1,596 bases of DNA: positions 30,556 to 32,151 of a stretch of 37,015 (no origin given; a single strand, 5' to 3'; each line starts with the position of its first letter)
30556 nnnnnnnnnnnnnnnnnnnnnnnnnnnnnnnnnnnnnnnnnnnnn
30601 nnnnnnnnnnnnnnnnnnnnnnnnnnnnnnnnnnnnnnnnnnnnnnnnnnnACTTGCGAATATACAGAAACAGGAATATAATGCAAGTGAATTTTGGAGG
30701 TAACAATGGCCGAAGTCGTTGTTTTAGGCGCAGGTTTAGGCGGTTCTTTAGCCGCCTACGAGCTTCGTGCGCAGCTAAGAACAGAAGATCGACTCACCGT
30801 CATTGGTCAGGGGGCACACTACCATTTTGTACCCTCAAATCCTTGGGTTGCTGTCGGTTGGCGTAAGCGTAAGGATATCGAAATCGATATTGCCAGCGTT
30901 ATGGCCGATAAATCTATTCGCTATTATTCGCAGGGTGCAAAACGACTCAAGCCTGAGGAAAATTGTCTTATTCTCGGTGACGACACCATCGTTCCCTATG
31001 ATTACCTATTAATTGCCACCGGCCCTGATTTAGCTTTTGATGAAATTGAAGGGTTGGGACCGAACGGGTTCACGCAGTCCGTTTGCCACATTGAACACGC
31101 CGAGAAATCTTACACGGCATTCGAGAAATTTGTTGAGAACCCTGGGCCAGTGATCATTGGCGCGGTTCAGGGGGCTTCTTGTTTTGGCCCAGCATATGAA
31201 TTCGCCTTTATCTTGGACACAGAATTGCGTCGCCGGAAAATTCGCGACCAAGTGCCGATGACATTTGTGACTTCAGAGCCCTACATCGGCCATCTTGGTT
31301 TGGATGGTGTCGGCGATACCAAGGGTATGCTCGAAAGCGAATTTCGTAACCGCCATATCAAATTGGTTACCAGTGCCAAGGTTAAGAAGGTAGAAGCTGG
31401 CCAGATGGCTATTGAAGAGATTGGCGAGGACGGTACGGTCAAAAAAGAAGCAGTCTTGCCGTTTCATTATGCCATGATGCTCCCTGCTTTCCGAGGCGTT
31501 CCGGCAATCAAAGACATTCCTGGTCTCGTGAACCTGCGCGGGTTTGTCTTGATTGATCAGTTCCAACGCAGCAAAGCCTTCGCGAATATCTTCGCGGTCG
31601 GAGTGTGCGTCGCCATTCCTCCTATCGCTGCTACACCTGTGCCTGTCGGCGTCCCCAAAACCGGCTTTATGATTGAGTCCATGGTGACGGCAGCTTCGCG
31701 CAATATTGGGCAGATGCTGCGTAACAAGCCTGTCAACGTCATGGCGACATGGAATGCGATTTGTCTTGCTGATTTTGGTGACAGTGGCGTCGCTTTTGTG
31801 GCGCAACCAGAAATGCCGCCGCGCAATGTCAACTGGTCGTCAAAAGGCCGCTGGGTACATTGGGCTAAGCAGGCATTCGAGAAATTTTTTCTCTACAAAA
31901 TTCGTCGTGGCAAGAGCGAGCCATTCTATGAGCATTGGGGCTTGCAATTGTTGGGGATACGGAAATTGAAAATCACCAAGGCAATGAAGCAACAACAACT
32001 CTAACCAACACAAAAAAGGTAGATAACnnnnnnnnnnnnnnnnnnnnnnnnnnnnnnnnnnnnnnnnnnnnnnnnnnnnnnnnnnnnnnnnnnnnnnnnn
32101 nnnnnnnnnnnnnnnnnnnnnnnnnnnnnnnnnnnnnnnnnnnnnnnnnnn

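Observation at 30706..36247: sqr is chained to cydABX through DUF2892 x2, a Cys-free ArsR, an AhpD-like protein and a CydP-like peptide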

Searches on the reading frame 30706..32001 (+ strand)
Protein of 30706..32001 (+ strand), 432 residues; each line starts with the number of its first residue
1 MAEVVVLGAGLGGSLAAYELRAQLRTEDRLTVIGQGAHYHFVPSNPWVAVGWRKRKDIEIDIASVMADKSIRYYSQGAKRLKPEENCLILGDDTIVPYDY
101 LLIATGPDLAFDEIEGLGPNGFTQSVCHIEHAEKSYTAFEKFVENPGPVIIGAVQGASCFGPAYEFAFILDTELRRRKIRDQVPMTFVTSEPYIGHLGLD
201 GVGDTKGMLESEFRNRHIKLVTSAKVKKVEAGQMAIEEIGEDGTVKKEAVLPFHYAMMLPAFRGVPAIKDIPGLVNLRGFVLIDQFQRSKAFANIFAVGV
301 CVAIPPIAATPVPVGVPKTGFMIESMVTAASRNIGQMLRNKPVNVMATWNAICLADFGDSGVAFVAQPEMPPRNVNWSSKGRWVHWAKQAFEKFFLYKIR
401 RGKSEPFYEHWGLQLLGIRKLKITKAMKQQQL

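Call 6: search_protein_families(library=pfam, proteins=[window:30706-32001:+], max_evalue=0.01)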
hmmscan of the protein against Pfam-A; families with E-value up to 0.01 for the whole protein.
window:30706-32001:+ (432 aa): 1 family
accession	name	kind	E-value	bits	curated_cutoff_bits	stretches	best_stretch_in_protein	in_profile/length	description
PF07992.20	Pyr_redox_2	-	1.4e-13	51.3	26.1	1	3-304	2-280/291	Pyridine nucleotide-disulphide oxidoreductase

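Call 7: search_protein_families(library=ncbifam, proteins=[window:30706-32001:+], max_evalue=0.01)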
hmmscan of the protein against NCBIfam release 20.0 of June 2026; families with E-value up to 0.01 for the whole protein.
window:30706-32001:+ (432 aa): 4 families
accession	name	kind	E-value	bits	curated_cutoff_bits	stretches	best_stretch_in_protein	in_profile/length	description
NF049943.1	SQR_III_seleno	exception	2.3e-27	95.9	525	1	3-309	2-297/406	type III sulfide quinone reductase, selenoprotein subtype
TIGR03169.1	Nterm_to_SelD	hypoth_equivalog_domain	3.5e-10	39.8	310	1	4-304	2-284/365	pyridine nucleotide-disulfide oxidoreductase family protein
NF042949.2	3PPDioc_HcaD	equivalog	1.5e-06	27.2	450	1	3-123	3-125/386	3-phenylpropionate/cinnamic acid dioxygenase ferredoxin--NAD(+) reductase subunit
NF045765.1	PhenlGlyoxDHPadH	equivalog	2.5e-06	26.6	475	1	12-118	9-120/416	NADH-dependent phenylglyoxylate dehydrogenase subunit epsilon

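Call 10: find_homologous_proteins(query=window:30706-32001:+, max_evalue=1e-20)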
Query window:30706-32001:+ (432 aa): 8000 proteins with E <= 1e-20 among 8000 candidates; the best 120 are listed.
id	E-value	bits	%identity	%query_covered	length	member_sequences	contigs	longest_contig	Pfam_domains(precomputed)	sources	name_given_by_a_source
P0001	1.1e-284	962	97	100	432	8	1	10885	PF07992.21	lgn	-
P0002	3.7e-278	940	94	100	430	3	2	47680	PF07992.21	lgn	-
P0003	3.5e-221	753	76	98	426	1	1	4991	PF07992.21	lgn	-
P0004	7.0e-219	745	74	98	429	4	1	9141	PF07992.21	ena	-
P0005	1.7e-217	741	73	99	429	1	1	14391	PF07992.21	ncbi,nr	ncbi:MAG: NAD(P)/FAD-dependent oxidoreductase [Alphaproteobacteria bacterium]|nr:NAD(P)/FAD-dependen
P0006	8.7e-217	738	72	99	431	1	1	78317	PF07992.21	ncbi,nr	ncbi:MAG: FAD-dependent oxidoreductase [Alphaproteobacteria bacterium]|nr:FAD-dependent oxidoreducta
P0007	1.7e-214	731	73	98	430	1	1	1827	PF07992.21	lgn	-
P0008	2.2e-214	730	72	98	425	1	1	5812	PF07992.21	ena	-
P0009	5.3e-214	729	72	98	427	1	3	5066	PF07992.21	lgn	-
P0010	2.7e-213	727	72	98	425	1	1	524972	PF07992.21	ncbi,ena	-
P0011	3.2e-211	720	71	98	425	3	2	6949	PF07992.21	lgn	-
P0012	2.0e-210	717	71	97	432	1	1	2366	PF07992.21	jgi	jgi:sulfide:quinone oxidoreductase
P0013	3.2e-210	717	72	99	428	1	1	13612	PF07992.21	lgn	-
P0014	4.7e-210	716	71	99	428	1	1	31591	PF07992.21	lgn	-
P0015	7.5e-210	715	70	98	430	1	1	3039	PF07992.21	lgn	-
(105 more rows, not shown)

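Call 11: find_encoding_contigs(protein=P0002, flank=10000, max_places=3)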
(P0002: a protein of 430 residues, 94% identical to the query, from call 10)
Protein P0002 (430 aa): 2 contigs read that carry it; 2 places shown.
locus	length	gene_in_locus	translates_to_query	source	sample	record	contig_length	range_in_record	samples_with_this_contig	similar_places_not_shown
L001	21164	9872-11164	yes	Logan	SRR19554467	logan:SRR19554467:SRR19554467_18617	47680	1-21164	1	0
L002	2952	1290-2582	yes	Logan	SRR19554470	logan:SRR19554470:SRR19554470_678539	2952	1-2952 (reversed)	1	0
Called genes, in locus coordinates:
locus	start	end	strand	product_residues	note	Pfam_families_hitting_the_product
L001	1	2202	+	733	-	?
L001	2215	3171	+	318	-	PF02230:Abhydrolase_2 (weak), PF10503:Esterase_PHB (weak), PF00326:Peptidase_S9 (weak)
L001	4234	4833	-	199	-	PF05724:TPMT (weak), PF13847:Methyltransf_31 (weak), PF08241:Methyltransf_11, PF08242:Methyltransf_12 (weak), PF13649:Methyltransf_25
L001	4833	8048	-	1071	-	PF00873:ACR_tran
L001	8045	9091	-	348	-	PF25919:BSH_CusB (faint), PF00364:Biotin_lipoyl (faint), PF25917:BSH_RND, PF25973:BSH_CzcB (weak)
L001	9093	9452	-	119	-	PF00581:Rhodanese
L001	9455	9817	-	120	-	PF12840:HTH_20 (weak), PF01022:HTH_5, PF12802:MarR_2 (weak)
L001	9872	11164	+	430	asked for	PF07992:Pyr_redox_2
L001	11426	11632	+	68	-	PF11127:YgaP-like_TM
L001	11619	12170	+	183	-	PF00210:Ferritin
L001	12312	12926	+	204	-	PF11845:Tll0287-like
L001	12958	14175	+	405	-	PF00015:MCPsignal, PF13682:CZB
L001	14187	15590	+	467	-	PF01654:Cyt_bd_oxida_I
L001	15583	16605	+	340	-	PF02322:Cyt_bd_oxida_II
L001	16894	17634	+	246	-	PF13408:Zn_ribbon_recom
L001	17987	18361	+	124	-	PF12840:HTH_20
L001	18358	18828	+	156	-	PF00903:Glyoxalase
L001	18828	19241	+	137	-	PF01451:LMWPc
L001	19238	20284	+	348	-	PF01758:SBF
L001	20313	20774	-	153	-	PF00376:MerR, PF13411:MerR_1, PF09278:MerR-DNA-bind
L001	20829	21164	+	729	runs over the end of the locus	PF00403:HMA, PF00122:E1-E2_ATPase, PF00702:Hydrolase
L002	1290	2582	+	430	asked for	PF07992:Pyr_redox_2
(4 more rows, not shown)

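Call 12: find_encoding_contigs(protein=P0006, flank=10000, max_places=3)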
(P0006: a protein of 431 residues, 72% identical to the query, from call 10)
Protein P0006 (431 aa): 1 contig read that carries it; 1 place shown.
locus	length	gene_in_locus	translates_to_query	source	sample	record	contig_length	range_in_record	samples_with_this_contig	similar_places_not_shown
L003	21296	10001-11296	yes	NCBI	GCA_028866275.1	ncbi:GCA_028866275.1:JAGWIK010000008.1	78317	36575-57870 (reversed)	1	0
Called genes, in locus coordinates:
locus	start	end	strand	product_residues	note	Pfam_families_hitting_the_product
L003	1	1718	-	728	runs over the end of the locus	PF27160:Y4kK_N (weak), PF27210:Y4kK_2nd, PF00082:Peptidase_S8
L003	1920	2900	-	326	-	PF00004:AAA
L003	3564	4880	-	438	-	PF02321:OEP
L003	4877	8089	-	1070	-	PF00873:ACR_tran, PF02355:SecD_SecF_C (faint)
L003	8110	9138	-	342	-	PF25919:BSH_CusB (faint), PF00364:Biotin_lipoyl (faint), PF25917:BSH_RND (weak), PF25973:BSH_CzcB (weak)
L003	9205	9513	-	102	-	PF00581:Rhodanese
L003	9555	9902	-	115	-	PF01022:HTH_5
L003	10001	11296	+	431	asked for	PF07992:Pyr_redox_2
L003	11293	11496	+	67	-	PF11127:YgaP-like_TM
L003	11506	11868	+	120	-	PF02627:CMD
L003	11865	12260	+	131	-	PF04241:DUF423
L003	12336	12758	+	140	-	PF00334:NDK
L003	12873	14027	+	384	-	PF01128:IspD, PF12804:NTP_transf_3, PF02542:YgbB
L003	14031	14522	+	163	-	PF02464:CinA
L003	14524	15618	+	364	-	PF01180:DHO_dh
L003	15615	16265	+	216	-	PF14681:UPRTase, PF00156:Pribosyltran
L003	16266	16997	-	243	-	PF00977:His_biosynth, PF01207:Dus (faint)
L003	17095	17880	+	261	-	PF03372:Exo_endo_phos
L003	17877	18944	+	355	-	PF00724:Oxidored_FMN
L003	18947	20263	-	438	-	PF01595:CNNM, PF00571:CBS, PF03471:CorC_HlyC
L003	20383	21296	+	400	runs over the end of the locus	PF02646:RmuC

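Call 13: search_solved_structures(query=window:30706-32001:+, max_evalue=0.00001)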
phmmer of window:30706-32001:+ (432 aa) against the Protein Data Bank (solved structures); distinct sequences matched with E-value up to 0.00001: 18.
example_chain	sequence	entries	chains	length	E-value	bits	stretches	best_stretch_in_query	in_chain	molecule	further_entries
3sz0_A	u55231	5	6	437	2.1e-142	478.3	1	2-423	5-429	Sulfide-quinone reductase, putative | Sulfide-quinone reductase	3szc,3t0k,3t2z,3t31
3sy4_A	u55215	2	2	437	5.5e-142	476.8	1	2-423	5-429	Sulfide-quinone reductase, putative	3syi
3kpk_A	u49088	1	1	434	1.5e-141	475.4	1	1-423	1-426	Sulfide-quinone reductase, putative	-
3t2y_A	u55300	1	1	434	2e-141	475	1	1-423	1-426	Sulfide-quinone reductase, putative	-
3sxi_A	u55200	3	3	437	4.1e-141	474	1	2-423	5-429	Sulfide-quinone reductase, putative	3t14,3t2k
3sx6_A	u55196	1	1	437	4.1e-141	474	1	2-423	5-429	Sulfide-quinone reductase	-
3szf_A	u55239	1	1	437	5.3e-141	473.6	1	2-423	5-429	Sulfide-quinone reductase, putative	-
3szw_A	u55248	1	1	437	5.4e-141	473.6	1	2-423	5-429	Sulfide-quinone reductase, putative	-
3hyv_A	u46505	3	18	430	5.1e-99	335.3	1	3-415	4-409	Sulfide-quinone reductase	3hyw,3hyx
3h8i_A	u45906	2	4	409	4.7e-21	78.4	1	1-398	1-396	NADH oxidase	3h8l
8dhk_A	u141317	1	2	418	2.3e-15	59.7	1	3-314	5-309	Sulfide:quinone oxidoreductase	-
6mp5_A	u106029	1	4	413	7.7e-15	57.9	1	3-314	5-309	Sulfide:quinone oxidoreductase, mitochondrial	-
6mo6_A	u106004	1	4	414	7.8e-15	57.9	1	3-314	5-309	Sulfide:quinone oxidoreductase, mitochondrial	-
6oi5_A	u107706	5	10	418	8e-15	57.9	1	3-314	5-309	Sulfide:quinone oxidoreductase, mitochondrial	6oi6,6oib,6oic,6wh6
4nwz_A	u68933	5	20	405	3e-09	39.5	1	3-304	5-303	FAD-dependent pyridine nucleotide-disulfide oxidoreductase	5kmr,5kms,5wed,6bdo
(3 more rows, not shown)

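Call 15: find_related_loci(query=window:30706-32001:+, collection=genome_contigs, flank=10000)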
Query window:30706-32001:+ (432 aa) in genome_contigs; peptide patterns used: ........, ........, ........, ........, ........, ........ (x = any residue, [..] = any of these).
600 stretches matched a pattern (row limit reached: there are more); 596 encode a relative of the query (tblastn E <= 1e-3); the best 80 are kept; 80 distinct loci.
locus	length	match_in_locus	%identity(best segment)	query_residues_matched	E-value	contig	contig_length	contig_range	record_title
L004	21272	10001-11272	71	1-424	0e+0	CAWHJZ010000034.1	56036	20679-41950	MAG: uncultured proteobacterium isolate MFD02923.bin.2.12 genome assembly, contig: contig_3, whole genome shotgun sequen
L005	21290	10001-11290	68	1-430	0e+0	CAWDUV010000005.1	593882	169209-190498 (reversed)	MAG: uncultured proteobacterium isolate MFD05442.bin.1.94 genome assembly, contig: contig_22108, whole genome shotgun se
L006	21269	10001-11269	69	1-422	0e+0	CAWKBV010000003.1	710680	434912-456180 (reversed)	MAG: uncultured Alphaproteobacteria bacterium isolate MFD05442.bin.1.34 genome assembly, contig: contig_39881, whole gen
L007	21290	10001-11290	68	1-430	0e+0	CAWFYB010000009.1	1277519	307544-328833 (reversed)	MAG: uncultured proteobacterium isolate MFD05442.bin.2.110 genome assembly, contig: contig_5964, whole genome shotgun se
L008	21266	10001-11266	70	1-422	0e+0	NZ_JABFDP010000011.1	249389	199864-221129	Bradyrhizobium denitrificans strain LMG 8443 Scaffold11, whole genome shotgun sequence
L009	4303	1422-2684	69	1-421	0e+0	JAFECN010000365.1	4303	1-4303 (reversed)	MAG: Proteobacteria bacterium isolate SZAS-34 CK_MAG-97__365__length-4303, whole genome shotgun sequence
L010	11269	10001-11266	69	1-422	0e+0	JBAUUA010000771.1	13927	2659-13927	MAG: Bradyrhizobium sp. isolate MFD05833_ilm_asm_bin8 k127_136457, whole genome shotgun sequence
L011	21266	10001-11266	69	1-422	0e+0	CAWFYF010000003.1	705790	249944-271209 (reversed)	MAG: uncultured Alphaproteobacteria bacterium isolate MFD05442.bin.1.436 genome assembly, contig: contig_14785, whole ge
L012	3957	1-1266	69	5-426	0e+0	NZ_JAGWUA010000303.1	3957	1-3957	MAG: Bradyrhizobium sp. isolate REEB386 contig-150_27189, whole genome shotgun sequence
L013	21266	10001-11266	70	1-422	0e+0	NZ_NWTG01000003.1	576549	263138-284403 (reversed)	Bradyrhizobium sp. C9 Scaffold3_1, whole genome shotgun sequence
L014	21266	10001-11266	70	1-422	0e+0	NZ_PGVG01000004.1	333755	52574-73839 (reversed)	Bradyrhizobium forestalis strain INPA54B NODE_4_length_333755_cov_25.6947, whole genome shotgun sequence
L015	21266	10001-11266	68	1-422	0e+0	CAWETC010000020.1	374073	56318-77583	MAG: uncultured Alphaproteobacteria bacterium isolate MFD01633.bin.1.223 genome assembly, contig: contig_29926, whole ge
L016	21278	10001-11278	68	1-426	0e+0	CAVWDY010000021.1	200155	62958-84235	MAG: uncultured Alphaproteobacteria bacterium isolate MFD01299.bin.2.214 genome assembly, contig: contig_736, whole geno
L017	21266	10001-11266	69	1-422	0e+0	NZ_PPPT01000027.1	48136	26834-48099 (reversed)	Bradyrhizobium guangdongense strain SM32 SM32_contig_27_1, whole genome shotgun sequence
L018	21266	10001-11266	69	1-422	0e+0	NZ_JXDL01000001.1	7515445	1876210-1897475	Bradyrhizobium sp. AT1 scaffold00001, whole genome shotgun sequence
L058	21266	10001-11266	67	1-422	0e+0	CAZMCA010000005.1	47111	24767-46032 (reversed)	MAG TPA_asm: uncultured Caulobacteraceae bacterium isolate SRP189682_co2_24 genome assembly, contig: NODE_701_length_471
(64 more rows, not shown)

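Call 18: find_encoding_contigs(protein=P0001, flank=10000, max_places=3)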
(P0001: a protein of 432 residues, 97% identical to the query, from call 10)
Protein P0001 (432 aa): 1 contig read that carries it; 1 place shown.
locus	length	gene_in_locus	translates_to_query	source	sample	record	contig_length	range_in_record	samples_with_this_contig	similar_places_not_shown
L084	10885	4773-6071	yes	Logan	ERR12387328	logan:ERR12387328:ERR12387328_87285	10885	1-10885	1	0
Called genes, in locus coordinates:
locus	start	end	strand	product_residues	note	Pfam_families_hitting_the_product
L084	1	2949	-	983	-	?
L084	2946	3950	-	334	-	PF25919:BSH_CusB (faint), PF00364:Biotin_lipoyl (faint), PF25917:BSH_RND, PF25973:BSH_CzcB (weak)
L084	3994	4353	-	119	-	PF00581:Rhodanese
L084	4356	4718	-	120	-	PF12840:HTH_20 (weak), PF01022:HTH_5, PF12802:MarR_2 (weak)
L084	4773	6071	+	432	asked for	PF07992:Pyr_redox_2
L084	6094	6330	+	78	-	PF11127:YgaP-like_TM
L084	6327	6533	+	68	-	PF11127:YgaP-like_TM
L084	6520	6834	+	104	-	PF01022:HTH_5 (faint)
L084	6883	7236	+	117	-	PF02627:CMD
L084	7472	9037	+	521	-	PF01654:Cyt_bd_oxida_I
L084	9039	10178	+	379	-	PF02322:Cyt_bd_oxida_II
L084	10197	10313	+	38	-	PF08173:YbgT_YccB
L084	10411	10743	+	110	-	-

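Call 47: find_encoding_contigs(protein=P0004, flank=10000, max_places=2)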
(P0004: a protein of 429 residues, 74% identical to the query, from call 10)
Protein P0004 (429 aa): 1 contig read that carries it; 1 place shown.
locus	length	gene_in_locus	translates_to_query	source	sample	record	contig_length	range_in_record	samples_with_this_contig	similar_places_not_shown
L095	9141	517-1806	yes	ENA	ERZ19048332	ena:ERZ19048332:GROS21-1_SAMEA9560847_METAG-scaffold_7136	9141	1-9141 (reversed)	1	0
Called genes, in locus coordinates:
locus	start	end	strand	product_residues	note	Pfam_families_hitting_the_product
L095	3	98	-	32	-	?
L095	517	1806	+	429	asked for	PF07992:Pyr_redox_2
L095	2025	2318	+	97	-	-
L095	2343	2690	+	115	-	PF02627:CMD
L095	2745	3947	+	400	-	PF00015:MCPsignal, PF13682:CZB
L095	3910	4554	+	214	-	PF03848:TehB (weak), PF08241:Methyltransf_11, PF13649:Methyltransf_25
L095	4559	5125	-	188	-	PF02082:Rrf2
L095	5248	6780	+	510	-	PF01654:Cyt_bd_oxida_I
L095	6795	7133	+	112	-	-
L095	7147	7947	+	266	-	PF02322:Cyt_bd_oxida_II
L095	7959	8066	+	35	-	PF08173:YbgT_YccB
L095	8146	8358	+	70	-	-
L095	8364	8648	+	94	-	PF09600:Cyd_oper_YbgE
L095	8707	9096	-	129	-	-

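Call 48: find_related_loci(query=window:30706-32001:+, collection=metagenome_contigs, flank=10000)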
Query window:30706-32001:+ (432 aa) in metagenome_contigs; peptide patterns used: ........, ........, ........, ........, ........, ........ (x = any residue, [..] = any of these).
600 stretches matched a pattern (row limit reached: there are more); 571 encode a relative of the query (tblastn E <= 1e-3); the best 80 are kept; 80 distinct loci.
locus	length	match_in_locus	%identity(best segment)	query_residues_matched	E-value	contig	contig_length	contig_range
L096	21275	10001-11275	72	1-425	0e+0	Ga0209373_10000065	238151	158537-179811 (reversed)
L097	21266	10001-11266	71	1-422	0e+0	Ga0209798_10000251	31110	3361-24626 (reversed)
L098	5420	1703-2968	71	1-422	0e+0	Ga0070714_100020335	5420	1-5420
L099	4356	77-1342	68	1-422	0e+0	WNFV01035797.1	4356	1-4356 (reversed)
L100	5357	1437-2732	67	1-432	0e+0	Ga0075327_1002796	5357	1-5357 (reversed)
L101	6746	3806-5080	68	1-425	0e+0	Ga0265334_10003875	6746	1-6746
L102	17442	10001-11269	70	1-422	0e+0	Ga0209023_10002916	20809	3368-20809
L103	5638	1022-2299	69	1-426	0e+0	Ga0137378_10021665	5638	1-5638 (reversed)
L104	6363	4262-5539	69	1-426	0e+0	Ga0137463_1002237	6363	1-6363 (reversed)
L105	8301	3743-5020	68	1-426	0e+0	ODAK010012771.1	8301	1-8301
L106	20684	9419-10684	69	1-422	0e+0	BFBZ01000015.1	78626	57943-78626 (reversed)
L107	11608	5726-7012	68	1-429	0e+0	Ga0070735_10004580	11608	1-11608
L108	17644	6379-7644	68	1-422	0e+0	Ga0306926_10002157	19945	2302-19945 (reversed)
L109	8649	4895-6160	68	1-422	0e+0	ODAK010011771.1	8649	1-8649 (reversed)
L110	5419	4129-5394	69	1-422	0e+0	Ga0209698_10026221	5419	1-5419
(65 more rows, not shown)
